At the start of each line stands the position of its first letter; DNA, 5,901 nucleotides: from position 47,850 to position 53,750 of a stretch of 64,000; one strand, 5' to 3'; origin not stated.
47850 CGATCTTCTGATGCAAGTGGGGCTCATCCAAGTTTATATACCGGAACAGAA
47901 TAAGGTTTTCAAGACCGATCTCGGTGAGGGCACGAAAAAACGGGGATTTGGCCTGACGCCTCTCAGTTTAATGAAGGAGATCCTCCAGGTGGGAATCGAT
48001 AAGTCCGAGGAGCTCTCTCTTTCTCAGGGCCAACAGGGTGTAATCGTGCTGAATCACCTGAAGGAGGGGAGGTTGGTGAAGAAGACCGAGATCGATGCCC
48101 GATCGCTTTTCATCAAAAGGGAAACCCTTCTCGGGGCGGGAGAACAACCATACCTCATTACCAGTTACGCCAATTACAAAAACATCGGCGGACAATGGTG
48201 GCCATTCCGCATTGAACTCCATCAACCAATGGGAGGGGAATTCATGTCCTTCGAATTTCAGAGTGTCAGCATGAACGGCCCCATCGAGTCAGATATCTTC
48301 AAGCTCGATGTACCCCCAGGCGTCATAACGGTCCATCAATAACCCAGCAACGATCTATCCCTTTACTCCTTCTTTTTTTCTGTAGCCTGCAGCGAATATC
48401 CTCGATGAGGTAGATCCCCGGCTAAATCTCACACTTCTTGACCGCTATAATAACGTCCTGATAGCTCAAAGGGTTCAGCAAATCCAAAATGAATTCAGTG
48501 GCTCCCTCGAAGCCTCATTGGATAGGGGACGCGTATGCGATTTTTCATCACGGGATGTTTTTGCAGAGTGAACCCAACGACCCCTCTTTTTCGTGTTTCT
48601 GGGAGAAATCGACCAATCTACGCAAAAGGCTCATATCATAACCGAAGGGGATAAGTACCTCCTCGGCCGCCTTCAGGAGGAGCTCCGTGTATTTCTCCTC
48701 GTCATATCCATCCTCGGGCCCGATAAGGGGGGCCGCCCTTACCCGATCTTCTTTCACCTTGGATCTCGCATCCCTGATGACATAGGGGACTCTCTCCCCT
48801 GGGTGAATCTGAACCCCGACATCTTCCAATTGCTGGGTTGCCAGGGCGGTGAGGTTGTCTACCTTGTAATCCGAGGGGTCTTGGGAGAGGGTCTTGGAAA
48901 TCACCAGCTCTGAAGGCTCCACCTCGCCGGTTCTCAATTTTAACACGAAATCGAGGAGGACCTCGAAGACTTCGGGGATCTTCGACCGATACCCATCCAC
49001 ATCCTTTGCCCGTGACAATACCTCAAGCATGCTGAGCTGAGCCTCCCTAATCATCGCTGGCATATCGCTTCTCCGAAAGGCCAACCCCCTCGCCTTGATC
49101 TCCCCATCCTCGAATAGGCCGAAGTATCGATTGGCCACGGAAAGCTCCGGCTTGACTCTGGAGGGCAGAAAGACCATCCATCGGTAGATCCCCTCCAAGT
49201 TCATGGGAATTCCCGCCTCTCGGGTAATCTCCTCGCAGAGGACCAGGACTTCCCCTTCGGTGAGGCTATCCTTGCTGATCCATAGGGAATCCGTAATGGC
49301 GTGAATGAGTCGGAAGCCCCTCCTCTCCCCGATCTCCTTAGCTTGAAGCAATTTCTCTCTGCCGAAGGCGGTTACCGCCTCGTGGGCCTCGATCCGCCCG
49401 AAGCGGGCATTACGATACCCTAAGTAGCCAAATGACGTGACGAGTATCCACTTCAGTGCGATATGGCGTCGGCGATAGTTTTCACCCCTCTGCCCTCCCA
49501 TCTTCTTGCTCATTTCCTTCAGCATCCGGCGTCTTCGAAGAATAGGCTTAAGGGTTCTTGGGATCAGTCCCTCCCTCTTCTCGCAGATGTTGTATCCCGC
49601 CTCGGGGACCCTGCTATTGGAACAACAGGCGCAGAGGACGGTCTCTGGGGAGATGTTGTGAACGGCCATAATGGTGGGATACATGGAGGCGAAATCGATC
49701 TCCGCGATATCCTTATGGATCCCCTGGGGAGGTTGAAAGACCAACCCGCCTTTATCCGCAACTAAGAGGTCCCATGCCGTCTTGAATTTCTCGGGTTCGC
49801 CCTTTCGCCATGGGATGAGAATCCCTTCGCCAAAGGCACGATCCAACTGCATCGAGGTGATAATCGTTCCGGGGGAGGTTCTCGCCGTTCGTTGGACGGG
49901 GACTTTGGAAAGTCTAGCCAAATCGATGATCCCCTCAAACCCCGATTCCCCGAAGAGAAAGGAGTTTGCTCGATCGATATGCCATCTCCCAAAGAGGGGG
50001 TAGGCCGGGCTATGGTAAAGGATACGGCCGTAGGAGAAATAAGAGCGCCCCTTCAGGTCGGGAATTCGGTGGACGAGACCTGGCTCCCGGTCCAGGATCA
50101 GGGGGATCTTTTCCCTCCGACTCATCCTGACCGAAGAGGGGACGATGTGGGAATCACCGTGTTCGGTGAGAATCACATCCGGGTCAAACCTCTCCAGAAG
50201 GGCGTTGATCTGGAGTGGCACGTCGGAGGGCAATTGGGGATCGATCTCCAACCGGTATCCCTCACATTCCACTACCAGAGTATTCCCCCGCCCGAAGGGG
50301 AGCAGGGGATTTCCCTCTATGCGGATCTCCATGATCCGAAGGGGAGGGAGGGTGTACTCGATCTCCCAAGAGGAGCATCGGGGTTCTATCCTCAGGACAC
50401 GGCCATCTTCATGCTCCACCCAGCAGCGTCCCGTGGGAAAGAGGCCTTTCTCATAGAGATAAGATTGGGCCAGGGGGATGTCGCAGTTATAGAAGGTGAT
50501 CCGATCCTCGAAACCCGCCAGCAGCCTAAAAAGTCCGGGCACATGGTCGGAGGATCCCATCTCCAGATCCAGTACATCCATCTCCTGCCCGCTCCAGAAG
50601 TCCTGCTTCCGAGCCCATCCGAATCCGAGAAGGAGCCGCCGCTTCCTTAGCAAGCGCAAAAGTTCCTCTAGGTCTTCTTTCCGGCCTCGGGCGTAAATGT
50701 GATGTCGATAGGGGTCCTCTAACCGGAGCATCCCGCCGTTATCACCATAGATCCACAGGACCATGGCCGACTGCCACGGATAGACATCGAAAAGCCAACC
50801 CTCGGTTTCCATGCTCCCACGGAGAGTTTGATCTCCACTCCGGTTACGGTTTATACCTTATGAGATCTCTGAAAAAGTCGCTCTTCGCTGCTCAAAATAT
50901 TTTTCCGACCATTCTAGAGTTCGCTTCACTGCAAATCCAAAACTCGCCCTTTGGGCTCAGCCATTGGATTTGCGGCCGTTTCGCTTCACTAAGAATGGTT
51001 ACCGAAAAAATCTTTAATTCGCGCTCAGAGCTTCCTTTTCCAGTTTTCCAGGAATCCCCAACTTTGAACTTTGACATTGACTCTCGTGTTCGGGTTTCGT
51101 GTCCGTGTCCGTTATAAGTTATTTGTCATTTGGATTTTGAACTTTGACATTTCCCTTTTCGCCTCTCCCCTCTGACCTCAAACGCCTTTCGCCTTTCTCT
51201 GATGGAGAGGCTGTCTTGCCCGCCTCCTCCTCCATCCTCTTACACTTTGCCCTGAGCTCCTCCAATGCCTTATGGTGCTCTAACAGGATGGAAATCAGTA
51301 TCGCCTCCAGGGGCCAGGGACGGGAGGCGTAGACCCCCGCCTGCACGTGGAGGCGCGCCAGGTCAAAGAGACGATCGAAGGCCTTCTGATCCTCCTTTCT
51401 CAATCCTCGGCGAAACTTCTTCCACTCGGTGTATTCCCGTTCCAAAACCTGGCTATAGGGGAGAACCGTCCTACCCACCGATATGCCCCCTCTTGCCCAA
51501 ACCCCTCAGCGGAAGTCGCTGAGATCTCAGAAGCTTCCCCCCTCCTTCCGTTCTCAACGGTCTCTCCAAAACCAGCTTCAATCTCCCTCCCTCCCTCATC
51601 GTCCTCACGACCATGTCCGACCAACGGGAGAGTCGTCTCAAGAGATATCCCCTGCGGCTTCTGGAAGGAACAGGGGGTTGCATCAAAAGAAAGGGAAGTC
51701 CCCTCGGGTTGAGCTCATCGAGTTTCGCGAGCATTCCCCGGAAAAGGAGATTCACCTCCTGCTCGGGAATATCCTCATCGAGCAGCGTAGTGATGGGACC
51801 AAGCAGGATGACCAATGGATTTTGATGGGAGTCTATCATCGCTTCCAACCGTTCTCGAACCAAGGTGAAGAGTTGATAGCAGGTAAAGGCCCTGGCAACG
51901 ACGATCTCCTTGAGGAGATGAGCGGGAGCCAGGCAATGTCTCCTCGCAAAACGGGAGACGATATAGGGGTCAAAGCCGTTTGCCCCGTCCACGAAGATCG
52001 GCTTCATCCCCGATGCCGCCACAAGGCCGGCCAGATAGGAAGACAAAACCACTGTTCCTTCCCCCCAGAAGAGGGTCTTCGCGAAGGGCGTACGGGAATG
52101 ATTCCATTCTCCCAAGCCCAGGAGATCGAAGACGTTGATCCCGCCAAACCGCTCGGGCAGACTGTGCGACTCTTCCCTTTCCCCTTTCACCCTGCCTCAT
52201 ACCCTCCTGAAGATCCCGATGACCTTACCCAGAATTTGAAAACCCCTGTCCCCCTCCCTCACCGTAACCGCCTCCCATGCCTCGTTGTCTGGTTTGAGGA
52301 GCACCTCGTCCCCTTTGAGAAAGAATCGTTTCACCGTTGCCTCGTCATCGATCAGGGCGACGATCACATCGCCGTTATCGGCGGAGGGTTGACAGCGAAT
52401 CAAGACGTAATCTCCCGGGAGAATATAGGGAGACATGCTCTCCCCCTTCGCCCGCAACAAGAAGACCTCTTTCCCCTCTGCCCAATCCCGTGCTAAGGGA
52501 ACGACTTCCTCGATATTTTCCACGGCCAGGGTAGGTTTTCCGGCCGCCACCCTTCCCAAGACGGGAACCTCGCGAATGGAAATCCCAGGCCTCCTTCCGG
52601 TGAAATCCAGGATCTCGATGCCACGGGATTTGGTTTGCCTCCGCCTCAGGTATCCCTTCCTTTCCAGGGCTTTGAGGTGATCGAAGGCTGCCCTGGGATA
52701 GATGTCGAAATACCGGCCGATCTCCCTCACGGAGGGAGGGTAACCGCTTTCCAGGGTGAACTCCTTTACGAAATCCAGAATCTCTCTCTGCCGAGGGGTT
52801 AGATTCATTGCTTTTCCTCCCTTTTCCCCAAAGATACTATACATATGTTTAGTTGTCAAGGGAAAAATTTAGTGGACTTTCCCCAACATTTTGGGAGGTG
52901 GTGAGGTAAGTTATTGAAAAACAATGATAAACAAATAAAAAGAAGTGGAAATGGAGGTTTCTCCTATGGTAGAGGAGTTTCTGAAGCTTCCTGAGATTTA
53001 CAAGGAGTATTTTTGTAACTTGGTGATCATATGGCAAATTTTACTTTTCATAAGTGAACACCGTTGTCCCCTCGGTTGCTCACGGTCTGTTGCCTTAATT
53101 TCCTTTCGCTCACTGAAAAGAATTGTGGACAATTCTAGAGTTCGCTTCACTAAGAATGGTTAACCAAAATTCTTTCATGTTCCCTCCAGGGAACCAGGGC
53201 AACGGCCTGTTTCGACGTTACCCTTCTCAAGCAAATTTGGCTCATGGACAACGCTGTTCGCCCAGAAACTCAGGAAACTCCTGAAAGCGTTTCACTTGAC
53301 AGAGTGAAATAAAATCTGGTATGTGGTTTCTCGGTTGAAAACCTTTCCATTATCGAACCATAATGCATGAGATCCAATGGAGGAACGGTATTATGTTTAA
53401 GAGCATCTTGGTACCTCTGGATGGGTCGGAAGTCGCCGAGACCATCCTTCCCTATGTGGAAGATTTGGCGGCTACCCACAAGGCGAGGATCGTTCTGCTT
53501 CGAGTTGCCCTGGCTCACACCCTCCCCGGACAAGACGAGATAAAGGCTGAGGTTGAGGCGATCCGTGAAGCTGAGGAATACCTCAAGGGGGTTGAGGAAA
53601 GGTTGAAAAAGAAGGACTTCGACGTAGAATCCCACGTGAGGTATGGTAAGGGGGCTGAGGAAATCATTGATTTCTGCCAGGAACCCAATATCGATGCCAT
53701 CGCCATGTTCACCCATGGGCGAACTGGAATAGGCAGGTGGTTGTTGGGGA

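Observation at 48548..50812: B-family polymerase with apparently inactivated proofreading motifs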

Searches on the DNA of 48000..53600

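Call 32: search_rna_families(source=window, start=48000, end=53600, threshold=evalue, max_evalue=1)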
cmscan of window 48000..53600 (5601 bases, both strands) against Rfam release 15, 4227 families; matches with E-value up to 1: 0.
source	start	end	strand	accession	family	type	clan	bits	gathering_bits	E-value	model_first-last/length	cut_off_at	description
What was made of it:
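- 50860..51050 (-): A copy of a dispersed palindromic repeat inserted in the PPB2-polB2 spacer. It is not part of the ancestral operon. It has no Rfam match (call 32).
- Tried and rejected: Nothing was found in 48000..53600 (call 32).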
